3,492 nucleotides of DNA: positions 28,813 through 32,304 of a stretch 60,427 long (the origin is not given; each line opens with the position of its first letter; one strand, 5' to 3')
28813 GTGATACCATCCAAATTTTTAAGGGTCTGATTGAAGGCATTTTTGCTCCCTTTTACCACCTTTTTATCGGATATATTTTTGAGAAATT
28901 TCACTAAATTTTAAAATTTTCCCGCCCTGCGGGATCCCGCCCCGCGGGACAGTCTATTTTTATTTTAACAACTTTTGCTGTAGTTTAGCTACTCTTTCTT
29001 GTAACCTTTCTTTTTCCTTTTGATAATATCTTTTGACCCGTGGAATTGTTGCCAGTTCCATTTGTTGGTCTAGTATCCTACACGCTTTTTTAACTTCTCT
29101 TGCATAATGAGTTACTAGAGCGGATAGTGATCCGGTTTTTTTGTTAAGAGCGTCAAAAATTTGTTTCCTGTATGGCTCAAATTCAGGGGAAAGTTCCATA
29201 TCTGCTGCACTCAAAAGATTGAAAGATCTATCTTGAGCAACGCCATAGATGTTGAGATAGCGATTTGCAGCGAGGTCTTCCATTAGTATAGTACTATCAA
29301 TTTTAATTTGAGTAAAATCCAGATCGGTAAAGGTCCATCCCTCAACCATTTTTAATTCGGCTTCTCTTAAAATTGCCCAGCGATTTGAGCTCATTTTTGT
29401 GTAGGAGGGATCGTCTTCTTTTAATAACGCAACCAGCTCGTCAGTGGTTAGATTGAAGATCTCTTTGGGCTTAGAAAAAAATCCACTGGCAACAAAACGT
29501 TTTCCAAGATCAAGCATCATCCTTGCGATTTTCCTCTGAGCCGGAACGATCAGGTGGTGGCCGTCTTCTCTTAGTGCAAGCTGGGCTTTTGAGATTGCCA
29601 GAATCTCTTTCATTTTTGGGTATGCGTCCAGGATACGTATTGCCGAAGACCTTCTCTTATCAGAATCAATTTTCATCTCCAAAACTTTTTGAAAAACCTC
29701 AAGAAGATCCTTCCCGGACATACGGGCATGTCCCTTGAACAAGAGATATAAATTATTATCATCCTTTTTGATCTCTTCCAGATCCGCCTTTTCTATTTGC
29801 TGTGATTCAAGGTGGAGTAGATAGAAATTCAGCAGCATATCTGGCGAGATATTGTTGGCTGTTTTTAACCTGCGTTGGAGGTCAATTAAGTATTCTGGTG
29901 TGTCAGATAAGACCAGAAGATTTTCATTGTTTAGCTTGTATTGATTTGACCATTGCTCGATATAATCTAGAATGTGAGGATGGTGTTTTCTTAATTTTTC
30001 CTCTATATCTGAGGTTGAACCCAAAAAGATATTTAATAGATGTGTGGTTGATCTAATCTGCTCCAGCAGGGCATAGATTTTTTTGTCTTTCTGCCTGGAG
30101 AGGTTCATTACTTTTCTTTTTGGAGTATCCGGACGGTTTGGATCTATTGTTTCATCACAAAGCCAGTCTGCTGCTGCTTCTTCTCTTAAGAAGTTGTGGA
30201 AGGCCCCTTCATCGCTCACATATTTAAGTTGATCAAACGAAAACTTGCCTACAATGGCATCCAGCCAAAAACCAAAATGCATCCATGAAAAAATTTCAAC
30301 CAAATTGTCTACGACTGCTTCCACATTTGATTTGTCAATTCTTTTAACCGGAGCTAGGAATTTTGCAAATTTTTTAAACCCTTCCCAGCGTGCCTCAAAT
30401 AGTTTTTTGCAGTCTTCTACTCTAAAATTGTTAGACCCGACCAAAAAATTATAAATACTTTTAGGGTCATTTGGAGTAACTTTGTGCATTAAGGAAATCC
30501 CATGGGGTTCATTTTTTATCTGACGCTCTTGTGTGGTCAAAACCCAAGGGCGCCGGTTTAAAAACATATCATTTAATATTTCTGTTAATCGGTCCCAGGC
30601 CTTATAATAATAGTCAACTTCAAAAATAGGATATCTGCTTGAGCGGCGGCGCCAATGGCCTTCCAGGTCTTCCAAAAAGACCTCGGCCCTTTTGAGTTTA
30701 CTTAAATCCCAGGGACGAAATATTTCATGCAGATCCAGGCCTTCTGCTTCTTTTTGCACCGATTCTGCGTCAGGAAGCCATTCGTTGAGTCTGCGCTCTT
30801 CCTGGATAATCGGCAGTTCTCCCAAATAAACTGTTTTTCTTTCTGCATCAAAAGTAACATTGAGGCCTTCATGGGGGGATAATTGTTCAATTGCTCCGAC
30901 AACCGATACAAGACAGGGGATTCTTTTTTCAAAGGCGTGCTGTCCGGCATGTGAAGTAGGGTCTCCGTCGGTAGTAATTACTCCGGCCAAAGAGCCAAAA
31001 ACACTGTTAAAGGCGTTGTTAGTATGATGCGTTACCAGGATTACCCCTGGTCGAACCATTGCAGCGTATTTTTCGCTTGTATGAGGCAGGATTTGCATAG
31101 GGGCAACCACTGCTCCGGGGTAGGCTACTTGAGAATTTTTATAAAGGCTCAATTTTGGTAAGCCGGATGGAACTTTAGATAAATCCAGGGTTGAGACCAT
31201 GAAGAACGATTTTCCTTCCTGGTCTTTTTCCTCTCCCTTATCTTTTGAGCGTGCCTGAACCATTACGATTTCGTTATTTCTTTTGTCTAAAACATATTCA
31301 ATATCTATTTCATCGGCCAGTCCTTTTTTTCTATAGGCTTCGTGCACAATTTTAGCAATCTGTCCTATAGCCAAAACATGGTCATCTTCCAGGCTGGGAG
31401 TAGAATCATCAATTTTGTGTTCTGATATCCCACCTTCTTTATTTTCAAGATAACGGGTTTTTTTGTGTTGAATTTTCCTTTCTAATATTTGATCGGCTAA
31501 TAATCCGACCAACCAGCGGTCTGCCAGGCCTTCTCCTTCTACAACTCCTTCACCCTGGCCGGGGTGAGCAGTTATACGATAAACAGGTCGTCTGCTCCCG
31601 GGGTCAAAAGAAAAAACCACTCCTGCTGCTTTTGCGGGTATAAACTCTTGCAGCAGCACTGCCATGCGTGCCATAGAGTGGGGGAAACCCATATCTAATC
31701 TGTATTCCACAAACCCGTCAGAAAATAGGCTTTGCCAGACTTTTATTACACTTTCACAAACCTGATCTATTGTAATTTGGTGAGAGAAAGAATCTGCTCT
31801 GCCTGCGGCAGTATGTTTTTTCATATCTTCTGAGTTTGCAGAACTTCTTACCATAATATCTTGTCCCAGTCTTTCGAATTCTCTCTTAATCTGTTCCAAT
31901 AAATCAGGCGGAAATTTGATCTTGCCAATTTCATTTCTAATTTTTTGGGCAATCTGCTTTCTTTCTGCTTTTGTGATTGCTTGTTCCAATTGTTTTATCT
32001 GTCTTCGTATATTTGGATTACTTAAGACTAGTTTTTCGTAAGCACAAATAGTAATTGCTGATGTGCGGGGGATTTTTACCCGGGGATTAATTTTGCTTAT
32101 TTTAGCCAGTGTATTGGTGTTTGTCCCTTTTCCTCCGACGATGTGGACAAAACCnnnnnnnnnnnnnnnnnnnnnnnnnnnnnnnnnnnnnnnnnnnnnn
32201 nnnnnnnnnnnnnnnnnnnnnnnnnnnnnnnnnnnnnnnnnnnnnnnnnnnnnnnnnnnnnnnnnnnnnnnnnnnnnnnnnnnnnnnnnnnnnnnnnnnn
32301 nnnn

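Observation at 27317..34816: Giant dikinase-like protein with degenerate Nudix fold sandwiched between two glycogen-synthase paralogs: candidate bacterial glucan,water-dikinase-like system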

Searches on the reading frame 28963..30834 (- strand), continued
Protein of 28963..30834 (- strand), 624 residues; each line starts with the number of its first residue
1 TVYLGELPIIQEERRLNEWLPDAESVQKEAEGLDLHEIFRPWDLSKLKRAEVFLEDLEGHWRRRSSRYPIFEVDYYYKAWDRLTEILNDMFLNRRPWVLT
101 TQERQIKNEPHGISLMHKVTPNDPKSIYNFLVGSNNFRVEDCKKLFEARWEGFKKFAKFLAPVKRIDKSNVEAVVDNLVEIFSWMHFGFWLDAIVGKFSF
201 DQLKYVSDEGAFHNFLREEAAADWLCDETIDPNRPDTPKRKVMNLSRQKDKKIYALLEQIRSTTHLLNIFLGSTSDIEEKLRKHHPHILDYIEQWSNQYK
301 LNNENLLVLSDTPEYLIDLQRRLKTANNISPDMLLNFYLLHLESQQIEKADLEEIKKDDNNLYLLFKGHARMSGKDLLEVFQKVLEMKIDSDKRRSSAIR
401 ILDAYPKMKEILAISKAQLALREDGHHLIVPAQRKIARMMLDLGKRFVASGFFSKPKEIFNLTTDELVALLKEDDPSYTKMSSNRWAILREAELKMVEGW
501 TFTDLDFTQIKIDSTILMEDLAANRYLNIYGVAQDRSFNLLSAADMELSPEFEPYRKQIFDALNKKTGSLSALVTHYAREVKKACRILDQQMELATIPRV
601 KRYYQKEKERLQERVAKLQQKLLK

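Call 89: search_protein_families(library=pfam, proteins=[P0126, P0103, P0129], max_evalue=0.0001)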
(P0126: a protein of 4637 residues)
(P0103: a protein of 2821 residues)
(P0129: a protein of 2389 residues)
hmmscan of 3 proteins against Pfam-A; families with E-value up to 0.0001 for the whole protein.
P0126 (4637 aa): 12 families
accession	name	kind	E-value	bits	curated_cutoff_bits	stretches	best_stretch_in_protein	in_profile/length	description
PF01326.24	PPDK_N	-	4.1e-58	197.7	27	1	2577-2872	2-322/328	Pyruvate phosphate dikinase, AMP/ATP-binding domain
PF00534.26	Glycos_transf_1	-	4.4e-17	62.6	26.4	1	3735-3905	5-159/172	Glycosyl transferases group 1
PF13439.12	Glyco_transf_4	-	1.1e-14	55.2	28.5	1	3548-3732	2-166/170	Glycosyltransferase Family 4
PF00391.29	PEP-utilizers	-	1.5e-14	53.8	23.1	1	2914-2983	2-69/72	PEP-utilising enzyme, mobile domain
PF13692.12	Glyco_trans_1_4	-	8.6e-14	52.4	27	1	3748-3902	4-140/142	Glycosyl transferases group 1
PF01408.29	GFO_IDH_MocA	-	3.5e-10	41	24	1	851-979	2-119/120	Oxidoreductase family, NAD-binding Rossmann fold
PF04055.27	Radical_SAM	-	1.1e-09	39.1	29.5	1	2213-2367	3-159/166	Radical SAM superfamily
PF02698.23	DUF218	-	4.9e-09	36.7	27.6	1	3990-4100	16-103/133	DUF218 domain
PF20706.3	GT4-conflict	-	1e-06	28.4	26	1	3747-3926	199-380/385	Family 4 Glycosyltransferase in conflict systems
PF00383.29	dCMP_cyt_deam_1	-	1.5e-06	28.5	25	1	4219-4328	24-100/102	Cytidine and deoxycytidylate deaminase zinc-binding region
PF13579.12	Glyco_trans_4_4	-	1.7e-05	25.7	29.7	1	3548-3731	1-158/158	Glycosyl transferase 4-like domain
PF00293.34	NUDIX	-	5e-05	23.8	21.1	0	548-648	3-99/134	NUDIX domain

P0103 (2821 aa): 2 families
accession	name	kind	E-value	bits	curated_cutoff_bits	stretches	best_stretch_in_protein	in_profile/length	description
PF01326.24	PPDK_N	-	1.2e-49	169.8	27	1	537-849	2-313/328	Pyruvate phosphate dikinase, AMP/ATP-binding domain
PF00391.29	PEP-utilizers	-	1.4e-10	41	23.1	1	899-970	2-69/72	PEP-utilising enzyme, mobile domain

P0129 (2389 aa): 4 families
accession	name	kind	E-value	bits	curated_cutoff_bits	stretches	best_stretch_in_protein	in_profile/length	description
PF01326.24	PPDK_N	-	1.9e-73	248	27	1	66-417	2-317/328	Pyruvate phosphate dikinase, AMP/ATP-binding domain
PF13549.11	ATP-grasp_5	-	6.7e-23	81.6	27.6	1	971-1193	2-218/221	ATP-grasp domain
PF13607.11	Succ_CoA_lig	-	1.3e-16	61.1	27.4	1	1401-1528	2-126/138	Succinyl-CoA ligase like flavodoxin domain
PF00391.29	PEP-utilizers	-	2.6e-11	43.4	23.1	1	467-537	2-70/72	PEP-utilising enzyme, mobile domain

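Call 94: find_related_loci(query=A7, collection=viral_contigs, flank=8000)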
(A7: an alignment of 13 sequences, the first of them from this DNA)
Query A7 (623 aa) in viral_contigs; peptide patterns used: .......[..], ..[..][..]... (x = any residue, [..] = any of these).
22 stretches matched a pattern, but none encodes a relative of the query by tblastn (E <= 1e-3).

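Call 95: search_dna_similar(query=window:28963-30834:-, collection=plasmids, mode=protein, max_evalue=0.001, max_rows=10)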
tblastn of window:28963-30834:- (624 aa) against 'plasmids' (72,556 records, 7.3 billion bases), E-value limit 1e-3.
No match.

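Call 96: find_related_loci(query=A7, collection=metagenome_contigs, flank=8000)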
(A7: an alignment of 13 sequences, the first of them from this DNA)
Query A7 (623 aa) in metagenome_contigs; peptide patterns used: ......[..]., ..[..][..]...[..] (x = any residue, [..] = any of these).
183 stretches matched a pattern; 7 encode a relative of the query (tblastn E <= 1e-3); 7 distinct loci.
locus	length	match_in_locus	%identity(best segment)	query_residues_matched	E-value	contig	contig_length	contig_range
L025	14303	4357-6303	44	2-622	2e-171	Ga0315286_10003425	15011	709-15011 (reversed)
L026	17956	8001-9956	42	2-622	9e-167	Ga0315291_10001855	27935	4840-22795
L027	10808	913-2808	42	2-622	9e-165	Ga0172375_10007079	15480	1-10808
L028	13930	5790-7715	41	1-623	2e-146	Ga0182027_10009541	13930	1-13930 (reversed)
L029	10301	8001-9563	39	2-500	5e-117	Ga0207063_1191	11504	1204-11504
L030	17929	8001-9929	39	1-623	3e-134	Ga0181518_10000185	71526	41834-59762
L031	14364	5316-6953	36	2-500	5e-108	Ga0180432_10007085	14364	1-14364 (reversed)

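Call 98: search_solved_structures(query=L004:12134-13735:+, max_evalue=1)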
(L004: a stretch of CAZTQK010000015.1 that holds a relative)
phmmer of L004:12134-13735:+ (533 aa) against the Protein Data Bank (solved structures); distinct sequences matched with E-value up to 1: 8.
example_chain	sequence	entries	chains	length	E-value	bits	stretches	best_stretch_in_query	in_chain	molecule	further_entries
7voc_C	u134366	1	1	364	2.2e-06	29.8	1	185-296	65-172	Cytosylglucuronate decarboxylase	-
7vob_C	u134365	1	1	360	2.4e-06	29.7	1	185-295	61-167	Cytosylglucuronate decarboxylase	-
8vpo_A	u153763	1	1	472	3.3e-05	25.9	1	152-313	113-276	Radical SAM core domain-containing protein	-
8hzy_A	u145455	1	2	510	0.00077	21.4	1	146-318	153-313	DesII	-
8hzv_A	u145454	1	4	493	0.0011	20.9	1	146-318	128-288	Radical S-Adenosyl-L-methionine Enzyme DesII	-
2dc0_A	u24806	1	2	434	0.14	13.9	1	225-286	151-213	probable amidase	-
4fxs_A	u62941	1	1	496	0.48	12.2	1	310-399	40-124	Inosine-5'-monophosphate dehydrogenase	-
3hmu_A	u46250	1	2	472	0.73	11.6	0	157-218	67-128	Aminotransferase, class III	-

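Call 100: search_solved_structures(query=A8, max_evalue=0.01)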
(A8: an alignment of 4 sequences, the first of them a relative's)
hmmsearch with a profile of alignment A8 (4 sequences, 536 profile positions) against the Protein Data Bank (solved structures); distinct sequences matched with E-value up to 0.01: 2.
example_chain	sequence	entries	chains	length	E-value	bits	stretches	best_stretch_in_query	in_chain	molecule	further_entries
7vob_C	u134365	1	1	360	0.00014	24.2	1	186-276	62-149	Cytosylglucuronate decarboxylase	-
7voc_C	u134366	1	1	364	0.00014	24.2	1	186-276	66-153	Cytosylglucuronate decarboxylase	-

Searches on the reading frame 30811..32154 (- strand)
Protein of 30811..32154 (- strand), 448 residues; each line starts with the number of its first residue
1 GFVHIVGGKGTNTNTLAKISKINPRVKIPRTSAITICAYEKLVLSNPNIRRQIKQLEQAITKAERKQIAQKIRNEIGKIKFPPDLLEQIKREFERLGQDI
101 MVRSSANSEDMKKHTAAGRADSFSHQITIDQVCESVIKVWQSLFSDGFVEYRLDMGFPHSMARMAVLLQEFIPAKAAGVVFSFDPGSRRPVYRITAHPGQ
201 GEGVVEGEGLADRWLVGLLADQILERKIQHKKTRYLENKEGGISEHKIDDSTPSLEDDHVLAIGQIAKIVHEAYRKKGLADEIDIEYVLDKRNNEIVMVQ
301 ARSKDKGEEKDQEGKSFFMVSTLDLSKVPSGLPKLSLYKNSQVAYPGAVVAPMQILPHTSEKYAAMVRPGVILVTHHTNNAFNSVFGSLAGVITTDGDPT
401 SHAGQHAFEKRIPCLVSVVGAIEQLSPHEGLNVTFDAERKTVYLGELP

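Call 92: search_solved_structures(query=window:30811-32154:-, max_evalue=0.001, show_alignments=1)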
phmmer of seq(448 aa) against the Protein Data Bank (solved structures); distinct sequences matched with E-value up to 0.001: 8.
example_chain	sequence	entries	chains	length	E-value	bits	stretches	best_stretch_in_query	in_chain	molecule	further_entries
9dae_A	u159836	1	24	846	5.7e-33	117.6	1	5-445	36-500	Phosphoenolpyruvate synthase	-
8a8e_A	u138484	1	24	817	4.3e-26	95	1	69-445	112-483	Phosphoenolpyruvate synthase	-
5fbs_A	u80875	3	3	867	6.8e-25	91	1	5-275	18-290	Phosphoenolpyruvate synthase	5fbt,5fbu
5hv2_A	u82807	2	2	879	7.1e-25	90.9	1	5-275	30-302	Phosphoenolpyruvate synthase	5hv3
5hv1_A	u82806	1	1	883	7.2e-25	90.9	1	5-275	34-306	Phosphoenolpyruvate synthase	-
5hv6_A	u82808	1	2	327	2e-22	82.9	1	5-275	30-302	Phosphoenolpyruvate synthase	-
2ols_A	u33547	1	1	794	3.4e-20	75.5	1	5-434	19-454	Phosphoenolpyruvate synthase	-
9goj_A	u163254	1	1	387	3.6e-12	49.1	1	99-315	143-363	Phosphoenolpyruvate synthase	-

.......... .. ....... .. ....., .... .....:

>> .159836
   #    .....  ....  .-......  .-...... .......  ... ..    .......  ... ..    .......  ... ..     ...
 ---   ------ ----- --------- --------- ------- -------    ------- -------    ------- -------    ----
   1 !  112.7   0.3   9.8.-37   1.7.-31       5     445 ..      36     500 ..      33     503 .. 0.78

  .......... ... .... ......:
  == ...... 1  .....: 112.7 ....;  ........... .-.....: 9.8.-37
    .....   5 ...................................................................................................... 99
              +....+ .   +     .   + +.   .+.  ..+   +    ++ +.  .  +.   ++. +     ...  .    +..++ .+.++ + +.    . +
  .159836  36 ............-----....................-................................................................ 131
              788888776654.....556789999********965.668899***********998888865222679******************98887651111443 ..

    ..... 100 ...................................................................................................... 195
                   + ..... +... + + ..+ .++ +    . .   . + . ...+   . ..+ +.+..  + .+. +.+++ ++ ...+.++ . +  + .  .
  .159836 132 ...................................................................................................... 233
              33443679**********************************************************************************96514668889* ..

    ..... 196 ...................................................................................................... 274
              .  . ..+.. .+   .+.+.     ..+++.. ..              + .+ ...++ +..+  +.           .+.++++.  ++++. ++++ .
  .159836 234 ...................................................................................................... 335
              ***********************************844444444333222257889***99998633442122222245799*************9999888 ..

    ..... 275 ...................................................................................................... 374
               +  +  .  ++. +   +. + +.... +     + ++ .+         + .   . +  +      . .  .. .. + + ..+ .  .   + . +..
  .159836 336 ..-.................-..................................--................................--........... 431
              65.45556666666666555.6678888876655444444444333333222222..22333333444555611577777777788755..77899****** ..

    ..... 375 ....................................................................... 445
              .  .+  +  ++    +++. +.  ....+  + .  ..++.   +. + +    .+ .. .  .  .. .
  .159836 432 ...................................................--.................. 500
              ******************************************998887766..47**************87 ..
